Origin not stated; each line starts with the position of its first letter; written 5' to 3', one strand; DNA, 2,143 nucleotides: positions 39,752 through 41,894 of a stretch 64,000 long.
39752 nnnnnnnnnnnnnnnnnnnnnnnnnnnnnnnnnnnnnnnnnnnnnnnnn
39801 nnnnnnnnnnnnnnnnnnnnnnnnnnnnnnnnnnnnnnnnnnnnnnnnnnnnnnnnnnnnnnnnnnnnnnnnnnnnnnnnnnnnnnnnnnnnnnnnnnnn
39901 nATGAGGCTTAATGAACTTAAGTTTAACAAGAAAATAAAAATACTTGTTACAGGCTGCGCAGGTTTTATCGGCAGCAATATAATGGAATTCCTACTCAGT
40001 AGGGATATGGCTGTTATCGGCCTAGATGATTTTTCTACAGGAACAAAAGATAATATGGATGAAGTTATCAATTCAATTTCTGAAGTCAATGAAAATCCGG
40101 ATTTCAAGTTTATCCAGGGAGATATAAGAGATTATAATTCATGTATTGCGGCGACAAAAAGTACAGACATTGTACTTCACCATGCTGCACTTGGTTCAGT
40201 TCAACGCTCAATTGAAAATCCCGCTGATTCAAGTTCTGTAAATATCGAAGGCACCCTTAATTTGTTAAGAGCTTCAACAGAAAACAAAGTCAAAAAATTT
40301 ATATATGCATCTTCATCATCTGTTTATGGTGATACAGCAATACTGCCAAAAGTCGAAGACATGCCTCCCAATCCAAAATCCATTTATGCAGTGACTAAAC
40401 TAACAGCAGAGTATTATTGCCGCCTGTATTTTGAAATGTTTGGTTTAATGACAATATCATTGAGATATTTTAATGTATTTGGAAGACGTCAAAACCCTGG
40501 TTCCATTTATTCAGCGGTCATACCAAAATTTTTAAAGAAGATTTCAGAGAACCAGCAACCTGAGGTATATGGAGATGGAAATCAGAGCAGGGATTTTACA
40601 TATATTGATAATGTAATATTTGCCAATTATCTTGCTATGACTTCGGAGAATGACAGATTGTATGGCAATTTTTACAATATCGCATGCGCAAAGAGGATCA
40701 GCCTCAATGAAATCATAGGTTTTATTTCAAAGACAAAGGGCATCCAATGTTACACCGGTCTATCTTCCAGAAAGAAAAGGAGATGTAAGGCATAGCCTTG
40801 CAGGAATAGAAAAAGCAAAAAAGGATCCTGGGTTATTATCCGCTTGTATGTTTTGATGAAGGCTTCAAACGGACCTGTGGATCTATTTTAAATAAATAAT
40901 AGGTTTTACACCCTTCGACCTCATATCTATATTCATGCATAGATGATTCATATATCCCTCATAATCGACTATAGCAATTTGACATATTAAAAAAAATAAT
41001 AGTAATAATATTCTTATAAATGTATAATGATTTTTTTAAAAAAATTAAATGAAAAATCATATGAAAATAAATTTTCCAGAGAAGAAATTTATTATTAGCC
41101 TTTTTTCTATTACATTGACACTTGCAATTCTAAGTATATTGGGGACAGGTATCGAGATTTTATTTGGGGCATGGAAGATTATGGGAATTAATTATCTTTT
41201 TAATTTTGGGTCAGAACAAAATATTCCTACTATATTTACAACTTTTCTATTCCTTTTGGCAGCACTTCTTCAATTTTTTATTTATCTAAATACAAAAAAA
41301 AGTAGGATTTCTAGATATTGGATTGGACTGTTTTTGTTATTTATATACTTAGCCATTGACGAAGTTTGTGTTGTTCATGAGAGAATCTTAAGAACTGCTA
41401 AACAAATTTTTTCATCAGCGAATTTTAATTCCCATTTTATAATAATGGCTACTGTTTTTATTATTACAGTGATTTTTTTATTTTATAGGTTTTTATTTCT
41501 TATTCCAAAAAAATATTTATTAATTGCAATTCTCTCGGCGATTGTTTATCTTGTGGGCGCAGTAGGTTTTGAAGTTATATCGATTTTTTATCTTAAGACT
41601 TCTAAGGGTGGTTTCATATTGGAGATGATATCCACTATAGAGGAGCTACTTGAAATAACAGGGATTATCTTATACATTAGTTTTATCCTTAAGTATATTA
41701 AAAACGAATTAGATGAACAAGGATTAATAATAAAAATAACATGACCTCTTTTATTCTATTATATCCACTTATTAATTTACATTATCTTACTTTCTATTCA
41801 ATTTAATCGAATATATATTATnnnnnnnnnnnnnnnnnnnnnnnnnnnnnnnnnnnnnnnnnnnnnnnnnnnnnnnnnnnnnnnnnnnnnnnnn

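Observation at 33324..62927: Four paralogous GtrB-like GT2 / GT-C glycosylation modules in one 30-kb stretch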

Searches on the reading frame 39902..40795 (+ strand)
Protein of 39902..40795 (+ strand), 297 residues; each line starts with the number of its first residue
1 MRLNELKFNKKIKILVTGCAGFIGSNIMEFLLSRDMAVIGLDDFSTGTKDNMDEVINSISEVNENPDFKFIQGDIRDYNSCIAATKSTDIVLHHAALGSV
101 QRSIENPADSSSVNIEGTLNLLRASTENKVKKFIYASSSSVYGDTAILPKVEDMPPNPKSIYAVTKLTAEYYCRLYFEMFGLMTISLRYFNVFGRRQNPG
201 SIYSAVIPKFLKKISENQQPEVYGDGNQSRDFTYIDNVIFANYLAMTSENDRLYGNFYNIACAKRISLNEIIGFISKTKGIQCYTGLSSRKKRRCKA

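Call 41: search_protein_families(library=pfam, proteins=[window:39902-40795:+], max_evalue=0.01)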
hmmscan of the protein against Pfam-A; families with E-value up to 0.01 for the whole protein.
window:39902-40795:+ (297 aa): 10 families
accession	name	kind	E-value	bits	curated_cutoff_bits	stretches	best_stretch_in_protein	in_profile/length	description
PF01370.27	Epimerase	-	8e-61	205.9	20.9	1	14-261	1-240/240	NAD dependent epimerase/dehydratase family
PF16363.11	GDP_Man_Dehyd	-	3.1e-51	175.2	27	1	15-252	1-243/332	GDP-mannose 4,6 dehydratase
PF01073.25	3Beta_HSD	-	2e-27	96.4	22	1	15-260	1-248/280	3-beta hydroxysteroid dehydrogenase/isomerase family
PF02719.21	Polysacc_synt_2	-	3.2e-19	69.7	20.2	1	14-218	1-190/293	Polysaccharide biosynthesis protein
PF04321.23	RmlD_sub_bind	-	1.3e-12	47.8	27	1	13-182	2-145/287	RmlD substrate binding domain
PF07993.18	NAD_binding_4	-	3.9e-11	43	20.1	1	16-239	1-255/258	Male sterility protein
PF13460.12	NAD_binding_10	-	1.3e-06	28.9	27.2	1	57-146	30-106/184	NAD(P)H-binding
PF05368.20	NmrA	-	0.00012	22.2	27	1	11-138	2-107/298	NmrA-like family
PF00106.31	adh_short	-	0.00043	20.2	26.6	1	14-97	3-87/195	short chain dehydrogenase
PF08659.16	KR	-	0.0005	20.5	22.6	1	14-140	3-138/180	KR domain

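Call 79: search_protein_families(library=ncbifam, proteins=[window:39902-40795:+], max_evalue=0.00001)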
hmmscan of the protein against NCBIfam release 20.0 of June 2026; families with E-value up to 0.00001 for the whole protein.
window:39902-40795:+ (297 aa): 28 families (the best 25 are shown)
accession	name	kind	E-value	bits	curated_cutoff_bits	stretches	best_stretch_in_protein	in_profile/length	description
NF011728.1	PRK15181.1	equivalog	2.5e-77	260.2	760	1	13-276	17-279/348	Vi polysaccharide biosynthesis UDP-N-acetylglucosaminuronic acid C-4 epimerase TviC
TIGR04180.1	EDH_00030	hypoth_equivalog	1e-44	152.8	475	1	14-282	1-259/297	NAD-dependent 4,6-dehydratase LegB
TIGR01179.1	galE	equivalog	1.5e-40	139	262.3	1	13-291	1-287/332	UDP-glucose 4-epimerase GalE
TIGR01181.1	dTDP_gluc_dehyt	equivalog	2.3e-39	135.3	365.1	1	13-277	1-259/321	dTDP-glucose 4,6-dehydratase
TIGR02197.1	heptose_epim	equivalog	9.4e-32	110.4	274.6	1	14-278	1-259/316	ADP-glyceromanno-heptose 6-epimerase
NF007956.0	PRK10675.1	subfamily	3.5e-26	92.1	394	1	13-278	2-279/338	UDP-glucose 4-epimerase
TIGR01472.1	gmd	equivalog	3.9e-23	82.2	415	1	14-273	3-262/342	GDP-mannose 4,6-dehydratase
NF007490.0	PRK10084.1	subfamily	2.4e-22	79.4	649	1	12-262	1-260/361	dTDP-glucose 4,6-dehydratase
NF007582.0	PRK10217.1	equivalog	1.1e-21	77.4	698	1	13-263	3-254/355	dTDP-glucose 4,6-dehydratase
NF042423.1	oxyalk_red_Shew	equivalog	2.4e-18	66.3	580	1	10-280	7-258/331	2-alkyl-3-oxoalkanoate reductase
NF042422.1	oxyalk_red_OleD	equivalog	4.5e-18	65.7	580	1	12-272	1-243/329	2-alkyl-3-oxoalkanoate reductase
NF047922.1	GDPFucSynFcl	equivalog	4e-17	62.6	500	1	79-282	46-256/308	GDP-L-fucose synthase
NF008872.0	PRK11908.1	equivalog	3.1e-16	59.3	294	1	12-271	2-263/349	bifunctional UDP-4-keto-pentose/UDP-xylose synthase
NF043036.1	ErythonDh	equivalog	5e-16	58.8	325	1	13-173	2-160/321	D-erythronate dehydrogenase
NF005998.1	PRK08125.1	equivalog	1.8e-15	56.4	777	1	7-262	311-567/649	bifunctional UDP-4-amino-4-deoxy-L-arabinose formyltransferase/UDP-glucuronic acid oxidase ArnA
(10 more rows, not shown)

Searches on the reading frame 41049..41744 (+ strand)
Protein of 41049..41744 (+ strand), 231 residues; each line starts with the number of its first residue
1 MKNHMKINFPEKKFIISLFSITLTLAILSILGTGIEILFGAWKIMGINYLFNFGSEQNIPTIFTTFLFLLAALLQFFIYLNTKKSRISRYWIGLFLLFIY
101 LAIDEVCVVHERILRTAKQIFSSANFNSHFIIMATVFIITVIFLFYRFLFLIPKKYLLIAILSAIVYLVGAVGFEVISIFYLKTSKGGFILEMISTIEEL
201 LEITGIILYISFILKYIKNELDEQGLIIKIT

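Call 4: search_protein_families(library=pfam, proteins=[window:41049-41744:+])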
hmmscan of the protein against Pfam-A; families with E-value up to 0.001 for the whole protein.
window:41049-41744:+ (231 aa): 0 families

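Call 41: search_protein_families(library=pfam, proteins=[window:41049-41744:+], max_evalue=0.01)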
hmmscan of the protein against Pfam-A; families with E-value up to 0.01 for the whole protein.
window:41049-41744:+ (231 aa): 0 families
